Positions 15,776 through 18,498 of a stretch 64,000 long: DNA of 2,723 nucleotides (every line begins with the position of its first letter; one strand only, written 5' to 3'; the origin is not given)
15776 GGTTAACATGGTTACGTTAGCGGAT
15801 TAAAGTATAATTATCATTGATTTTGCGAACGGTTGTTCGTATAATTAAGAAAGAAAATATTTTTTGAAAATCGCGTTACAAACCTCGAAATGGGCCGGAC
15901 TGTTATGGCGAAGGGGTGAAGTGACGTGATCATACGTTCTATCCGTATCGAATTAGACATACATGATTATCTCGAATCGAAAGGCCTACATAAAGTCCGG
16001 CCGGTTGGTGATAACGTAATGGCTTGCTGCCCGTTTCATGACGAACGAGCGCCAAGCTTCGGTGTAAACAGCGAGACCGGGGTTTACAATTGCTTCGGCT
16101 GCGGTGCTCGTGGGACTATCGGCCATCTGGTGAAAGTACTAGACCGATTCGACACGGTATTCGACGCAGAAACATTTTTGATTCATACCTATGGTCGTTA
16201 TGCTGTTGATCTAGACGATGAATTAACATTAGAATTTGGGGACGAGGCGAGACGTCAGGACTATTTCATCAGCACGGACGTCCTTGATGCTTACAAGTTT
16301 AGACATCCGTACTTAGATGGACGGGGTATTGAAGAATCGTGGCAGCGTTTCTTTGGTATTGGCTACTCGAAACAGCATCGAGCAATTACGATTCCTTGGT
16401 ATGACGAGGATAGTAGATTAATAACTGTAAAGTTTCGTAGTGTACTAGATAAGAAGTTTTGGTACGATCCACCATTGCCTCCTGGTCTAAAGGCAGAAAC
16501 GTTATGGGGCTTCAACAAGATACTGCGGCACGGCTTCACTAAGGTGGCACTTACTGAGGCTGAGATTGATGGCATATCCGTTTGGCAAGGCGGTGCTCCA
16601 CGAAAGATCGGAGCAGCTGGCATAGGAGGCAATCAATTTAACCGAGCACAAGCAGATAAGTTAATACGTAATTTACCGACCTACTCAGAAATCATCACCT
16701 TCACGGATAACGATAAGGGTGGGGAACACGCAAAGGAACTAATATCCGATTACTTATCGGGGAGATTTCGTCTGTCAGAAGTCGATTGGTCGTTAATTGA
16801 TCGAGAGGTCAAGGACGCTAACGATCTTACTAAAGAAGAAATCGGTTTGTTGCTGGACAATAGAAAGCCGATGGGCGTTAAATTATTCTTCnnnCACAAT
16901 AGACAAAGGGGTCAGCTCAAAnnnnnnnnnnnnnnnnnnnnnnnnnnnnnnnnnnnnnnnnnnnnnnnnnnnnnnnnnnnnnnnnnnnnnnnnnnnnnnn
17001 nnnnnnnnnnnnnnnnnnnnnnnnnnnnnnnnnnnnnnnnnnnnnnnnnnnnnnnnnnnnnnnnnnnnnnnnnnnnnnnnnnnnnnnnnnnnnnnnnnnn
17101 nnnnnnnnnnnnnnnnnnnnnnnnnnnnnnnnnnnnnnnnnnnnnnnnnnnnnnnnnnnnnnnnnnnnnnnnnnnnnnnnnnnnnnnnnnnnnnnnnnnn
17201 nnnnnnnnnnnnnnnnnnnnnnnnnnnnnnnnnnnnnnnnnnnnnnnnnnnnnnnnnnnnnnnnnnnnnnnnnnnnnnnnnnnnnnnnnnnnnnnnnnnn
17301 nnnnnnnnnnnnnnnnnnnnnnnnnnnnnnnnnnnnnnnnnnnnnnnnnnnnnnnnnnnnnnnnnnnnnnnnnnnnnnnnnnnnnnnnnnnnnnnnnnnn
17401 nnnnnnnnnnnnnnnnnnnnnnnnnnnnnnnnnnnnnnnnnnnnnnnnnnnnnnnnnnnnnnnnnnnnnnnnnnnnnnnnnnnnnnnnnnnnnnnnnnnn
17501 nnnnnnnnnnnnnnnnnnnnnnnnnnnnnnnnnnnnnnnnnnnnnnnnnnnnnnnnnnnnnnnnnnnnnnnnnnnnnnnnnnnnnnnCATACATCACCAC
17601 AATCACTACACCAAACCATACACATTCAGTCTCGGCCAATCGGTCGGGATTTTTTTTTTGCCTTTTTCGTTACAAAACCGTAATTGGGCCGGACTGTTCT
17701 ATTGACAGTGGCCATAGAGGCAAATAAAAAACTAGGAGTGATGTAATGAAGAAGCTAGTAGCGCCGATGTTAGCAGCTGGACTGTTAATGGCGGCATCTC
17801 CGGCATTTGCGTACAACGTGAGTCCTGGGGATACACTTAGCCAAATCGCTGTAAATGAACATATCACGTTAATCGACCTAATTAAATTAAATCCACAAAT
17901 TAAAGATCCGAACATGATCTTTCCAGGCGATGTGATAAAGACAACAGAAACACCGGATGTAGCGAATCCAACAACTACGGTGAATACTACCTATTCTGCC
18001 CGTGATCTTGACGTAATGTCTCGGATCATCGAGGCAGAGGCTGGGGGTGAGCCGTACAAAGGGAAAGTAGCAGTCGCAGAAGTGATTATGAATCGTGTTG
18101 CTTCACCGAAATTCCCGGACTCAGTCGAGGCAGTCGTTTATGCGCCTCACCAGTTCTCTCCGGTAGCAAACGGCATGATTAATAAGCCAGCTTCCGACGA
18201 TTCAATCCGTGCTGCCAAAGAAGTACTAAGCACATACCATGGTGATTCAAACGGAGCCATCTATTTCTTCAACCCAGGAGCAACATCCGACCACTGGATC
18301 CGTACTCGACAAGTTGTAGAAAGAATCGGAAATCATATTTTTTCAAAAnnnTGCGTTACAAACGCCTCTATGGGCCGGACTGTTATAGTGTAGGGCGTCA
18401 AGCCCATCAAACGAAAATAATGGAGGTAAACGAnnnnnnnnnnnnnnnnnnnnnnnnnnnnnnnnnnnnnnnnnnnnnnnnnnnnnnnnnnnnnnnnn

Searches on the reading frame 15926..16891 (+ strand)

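Call 12: search_protein_families(library=phrogs, proteins=[window:15926-16891:+], max_evalue=0.001)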
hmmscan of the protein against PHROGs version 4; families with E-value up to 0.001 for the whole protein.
window:15926-16891:+ (322 aa): 9 families
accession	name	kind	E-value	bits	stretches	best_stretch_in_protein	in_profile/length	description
phrog_47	-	DNA, RNA and nucleotide metabolism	2.5e-51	176.2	1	4-317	24-337/947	DNA primase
phrog_6444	-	DNA, RNA and nucleotide metabolism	9.2e-20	71.9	1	2-149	9-162/577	DNA primase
phrog_239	-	DNA, RNA and nucleotide metabolism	8.9e-17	62.3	1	35-304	45-298/801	DNA primase/helicase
phrog_18097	-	DNA, RNA and nucleotide metabolism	4.4e-13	50.3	1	6-80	10-82/199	DNA primase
phrog_11992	-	unknown function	7.2e-13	50.1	1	8-77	9-72/177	-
phrog_360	-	DNA, RNA and nucleotide metabolism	2.2e-10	41.8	1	29-70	28-69/133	DNA primase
phrog_849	-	DNA, RNA and nucleotide metabolism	8.5e-07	29.3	1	128-284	151-312/435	DNA primase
phrog_2304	-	DNA, RNA and nucleotide metabolism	1.3e-06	29.6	1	29-77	31-79/133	DNA primase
phrog_510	-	DNA, RNA and nucleotide metabolism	0.00055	19.7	0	35-70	48-83/667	DNA primase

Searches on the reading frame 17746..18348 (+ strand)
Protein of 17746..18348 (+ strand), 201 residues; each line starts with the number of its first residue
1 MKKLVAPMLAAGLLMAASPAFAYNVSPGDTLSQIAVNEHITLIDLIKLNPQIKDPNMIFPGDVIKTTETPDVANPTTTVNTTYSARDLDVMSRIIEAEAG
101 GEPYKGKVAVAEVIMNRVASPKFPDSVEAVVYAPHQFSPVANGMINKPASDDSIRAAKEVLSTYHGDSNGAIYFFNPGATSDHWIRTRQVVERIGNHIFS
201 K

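Call 12: search_protein_families(library=phrogs, proteins=[window:17746-18348:+], max_evalue=0.001)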
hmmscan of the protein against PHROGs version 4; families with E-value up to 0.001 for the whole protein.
window:17746-18348:+ (201 aa): 16 families
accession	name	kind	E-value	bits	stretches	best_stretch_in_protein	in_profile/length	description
phrog_14642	-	lysis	1.1e-54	186.2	1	13-201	19-215/215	endolysin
phrog_17417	-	unknown function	2.6e-16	61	1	69-200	63-189/192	-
phrog_938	-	lysis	5.2e-15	54.6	1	75-200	40-170/2185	endolysin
phrog_33758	-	unknown function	7.1e-13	49.7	1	1-67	1-67/173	-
phrog_15649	-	lysis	4.7e-12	45.7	1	82-179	225-332/1079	endolysin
phrog_4602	-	other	1e-09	39.7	1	22-90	36-100/220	transglycosylase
phrog_12490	-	lysis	1e-09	38.4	1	67-155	620-706/870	endolysin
phrog_7348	-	lysis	4.9e-07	28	1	21-79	2105-2164/2564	endolysin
phrog_20780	-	unknown function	1.1e-06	29.7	1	18-65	70-116/117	-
phrog_16914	-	moron, auxiliary metabolic gene and host takeover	1.7e-06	28.9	1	1-63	1-66/200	sporulation protein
phrog_380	-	lysis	6.5e-06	26.4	1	22-79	185-248/309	endolysin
phrog_2588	-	unknown function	1.7e-05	24.6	1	63-162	560-671/915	-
phrog_38339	-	unknown function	2.1e-05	25.6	1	60-145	43-131/193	-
phrog_18750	-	unknown function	2.6e-05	25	1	87-200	138-246/251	-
phrog_30550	-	unknown function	0.0002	22.1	1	86-168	87-169/220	-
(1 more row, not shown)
